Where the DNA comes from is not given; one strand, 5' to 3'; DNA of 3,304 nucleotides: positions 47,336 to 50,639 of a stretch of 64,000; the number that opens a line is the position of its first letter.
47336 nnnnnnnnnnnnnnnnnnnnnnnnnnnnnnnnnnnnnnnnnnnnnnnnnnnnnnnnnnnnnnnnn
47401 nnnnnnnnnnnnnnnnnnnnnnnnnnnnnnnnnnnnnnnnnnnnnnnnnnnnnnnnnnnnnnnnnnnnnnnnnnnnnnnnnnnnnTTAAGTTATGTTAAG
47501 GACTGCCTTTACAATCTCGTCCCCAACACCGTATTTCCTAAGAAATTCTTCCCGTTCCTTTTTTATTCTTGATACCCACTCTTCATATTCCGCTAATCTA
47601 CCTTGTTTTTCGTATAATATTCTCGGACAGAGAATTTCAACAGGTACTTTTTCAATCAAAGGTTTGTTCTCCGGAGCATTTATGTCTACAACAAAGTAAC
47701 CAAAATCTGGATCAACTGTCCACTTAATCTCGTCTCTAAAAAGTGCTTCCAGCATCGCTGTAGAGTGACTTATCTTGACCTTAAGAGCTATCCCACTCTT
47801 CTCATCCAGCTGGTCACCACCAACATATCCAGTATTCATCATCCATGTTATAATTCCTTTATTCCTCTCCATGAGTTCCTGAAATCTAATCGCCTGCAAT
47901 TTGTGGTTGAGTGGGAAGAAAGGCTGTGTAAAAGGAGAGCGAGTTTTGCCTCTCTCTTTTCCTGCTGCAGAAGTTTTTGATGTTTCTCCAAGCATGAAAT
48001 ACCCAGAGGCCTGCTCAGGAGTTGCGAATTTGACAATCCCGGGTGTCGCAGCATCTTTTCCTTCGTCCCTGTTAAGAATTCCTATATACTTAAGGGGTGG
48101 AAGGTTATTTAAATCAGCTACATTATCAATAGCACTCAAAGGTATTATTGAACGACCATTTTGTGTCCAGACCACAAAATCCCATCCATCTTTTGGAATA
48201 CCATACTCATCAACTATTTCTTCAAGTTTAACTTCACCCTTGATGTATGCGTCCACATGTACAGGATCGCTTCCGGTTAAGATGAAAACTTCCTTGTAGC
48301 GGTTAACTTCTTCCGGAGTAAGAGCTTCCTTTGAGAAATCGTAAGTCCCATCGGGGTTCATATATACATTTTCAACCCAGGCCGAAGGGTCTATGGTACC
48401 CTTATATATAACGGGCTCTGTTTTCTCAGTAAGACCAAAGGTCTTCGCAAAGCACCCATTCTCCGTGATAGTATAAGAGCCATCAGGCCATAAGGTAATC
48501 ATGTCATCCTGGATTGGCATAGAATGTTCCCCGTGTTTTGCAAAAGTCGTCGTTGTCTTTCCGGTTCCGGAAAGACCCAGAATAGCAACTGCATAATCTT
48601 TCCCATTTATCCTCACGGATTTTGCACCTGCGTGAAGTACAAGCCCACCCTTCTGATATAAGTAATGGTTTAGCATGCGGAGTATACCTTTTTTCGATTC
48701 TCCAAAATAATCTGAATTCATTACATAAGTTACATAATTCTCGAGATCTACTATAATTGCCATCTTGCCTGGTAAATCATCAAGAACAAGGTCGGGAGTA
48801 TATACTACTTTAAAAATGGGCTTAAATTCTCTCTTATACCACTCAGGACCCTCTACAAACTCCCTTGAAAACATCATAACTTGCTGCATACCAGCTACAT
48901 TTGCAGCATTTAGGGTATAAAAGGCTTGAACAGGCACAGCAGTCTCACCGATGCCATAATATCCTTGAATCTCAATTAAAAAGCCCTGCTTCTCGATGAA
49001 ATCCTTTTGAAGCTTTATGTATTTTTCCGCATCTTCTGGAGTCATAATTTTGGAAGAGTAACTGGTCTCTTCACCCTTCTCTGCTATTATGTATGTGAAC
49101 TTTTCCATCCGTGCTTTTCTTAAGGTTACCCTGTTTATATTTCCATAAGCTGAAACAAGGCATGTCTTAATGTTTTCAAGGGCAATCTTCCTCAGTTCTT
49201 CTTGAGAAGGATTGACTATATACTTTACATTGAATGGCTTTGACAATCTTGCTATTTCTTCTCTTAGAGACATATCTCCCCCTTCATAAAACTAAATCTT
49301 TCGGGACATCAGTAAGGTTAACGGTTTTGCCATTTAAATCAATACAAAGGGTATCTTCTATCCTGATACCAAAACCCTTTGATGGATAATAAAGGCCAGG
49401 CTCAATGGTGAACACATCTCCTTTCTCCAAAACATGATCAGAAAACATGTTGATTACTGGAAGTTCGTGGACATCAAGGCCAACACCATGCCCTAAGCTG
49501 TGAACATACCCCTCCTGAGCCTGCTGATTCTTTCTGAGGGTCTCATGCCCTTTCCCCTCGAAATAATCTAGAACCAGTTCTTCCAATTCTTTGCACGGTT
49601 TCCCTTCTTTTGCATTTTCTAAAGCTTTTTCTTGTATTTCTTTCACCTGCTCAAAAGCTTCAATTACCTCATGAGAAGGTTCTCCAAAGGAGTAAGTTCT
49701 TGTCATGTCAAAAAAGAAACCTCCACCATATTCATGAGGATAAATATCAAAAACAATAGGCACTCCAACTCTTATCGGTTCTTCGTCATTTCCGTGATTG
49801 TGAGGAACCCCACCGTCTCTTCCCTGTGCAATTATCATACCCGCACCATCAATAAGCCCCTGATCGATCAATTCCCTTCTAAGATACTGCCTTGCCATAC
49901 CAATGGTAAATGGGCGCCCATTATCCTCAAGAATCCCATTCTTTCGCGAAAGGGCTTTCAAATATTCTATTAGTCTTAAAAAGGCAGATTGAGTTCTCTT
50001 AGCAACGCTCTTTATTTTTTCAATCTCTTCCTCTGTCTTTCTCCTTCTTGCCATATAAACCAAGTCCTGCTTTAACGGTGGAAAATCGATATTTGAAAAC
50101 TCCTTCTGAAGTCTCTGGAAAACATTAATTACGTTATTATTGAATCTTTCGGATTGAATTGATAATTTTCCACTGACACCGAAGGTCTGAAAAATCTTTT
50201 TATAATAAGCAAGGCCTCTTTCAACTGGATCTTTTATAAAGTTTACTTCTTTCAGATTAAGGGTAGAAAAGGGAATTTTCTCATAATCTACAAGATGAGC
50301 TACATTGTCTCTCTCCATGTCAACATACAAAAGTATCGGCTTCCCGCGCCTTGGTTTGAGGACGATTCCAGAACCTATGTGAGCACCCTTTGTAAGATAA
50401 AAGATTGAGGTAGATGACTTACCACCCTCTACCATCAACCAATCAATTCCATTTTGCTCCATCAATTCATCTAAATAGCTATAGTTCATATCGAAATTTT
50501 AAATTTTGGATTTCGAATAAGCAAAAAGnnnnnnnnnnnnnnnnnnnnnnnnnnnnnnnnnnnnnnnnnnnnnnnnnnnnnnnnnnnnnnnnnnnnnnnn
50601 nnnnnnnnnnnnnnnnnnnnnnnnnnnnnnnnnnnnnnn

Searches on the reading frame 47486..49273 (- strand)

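Call 3: search_protein_families(library=pfam, proteins=[window:47486-49273:-])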
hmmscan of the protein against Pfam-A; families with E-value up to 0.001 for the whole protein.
window:47486-49273:- (595 aa): 1 family
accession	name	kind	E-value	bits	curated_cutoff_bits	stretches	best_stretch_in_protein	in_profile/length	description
PF01293.25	PEPCK_ATP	-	8.6e-54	183.4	26.5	2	18-322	3-302/465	Phosphoenolpyruvate carboxykinase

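Call 4: search_protein_families(library=ncbifam, proteins=[window:47486-49273:-])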
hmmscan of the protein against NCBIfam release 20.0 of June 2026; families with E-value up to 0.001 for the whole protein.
window:47486-49273:- (595 aa): 6 families
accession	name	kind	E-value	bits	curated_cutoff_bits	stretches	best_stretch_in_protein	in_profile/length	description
NF006821.0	PRK09344.1-3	subfamily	1.3e-82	278.1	369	2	17-319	20-318/525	phosphoenolpyruvate carboxykinase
NF006820.0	PRK09344.1-2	subfamily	1e-40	139.9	636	2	19-321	21-317/529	phosphoenolpyruvate carboxykinase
NF006822.0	PRK09344.1-4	equivalog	8.1e-33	113.7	806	2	21-327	27-327/537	phosphoenolpyruvate carboxykinase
TIGR00224.1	pckA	equivalog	4.7e-30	104.9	590.05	2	20-327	23-326/532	phosphoenolpyruvate carboxykinase (ATP)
NF006819.0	PRK09344.1-1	subfamily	9.6e-30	103.9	745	2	164-320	180-328/538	phosphoenolpyruvate carboxykinase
NF006823.0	PRK09344.1-5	equivalog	2.3e-27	95.8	815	2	19-326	9-308/513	phosphoenolpyruvate carboxykinase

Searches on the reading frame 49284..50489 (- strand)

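Call 44: search_protein_families(library=pfam, proteins=[window:49284-50489:-], max_evalue=0.00001)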
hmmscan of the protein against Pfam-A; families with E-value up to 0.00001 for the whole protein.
window:49284-50489:- (401 aa): 1 family
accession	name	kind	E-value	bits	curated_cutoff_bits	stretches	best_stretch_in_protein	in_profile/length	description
PF00557.29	Peptidase_M24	-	1e-39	137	23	1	157-383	1-206/208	Metallopeptidase family M24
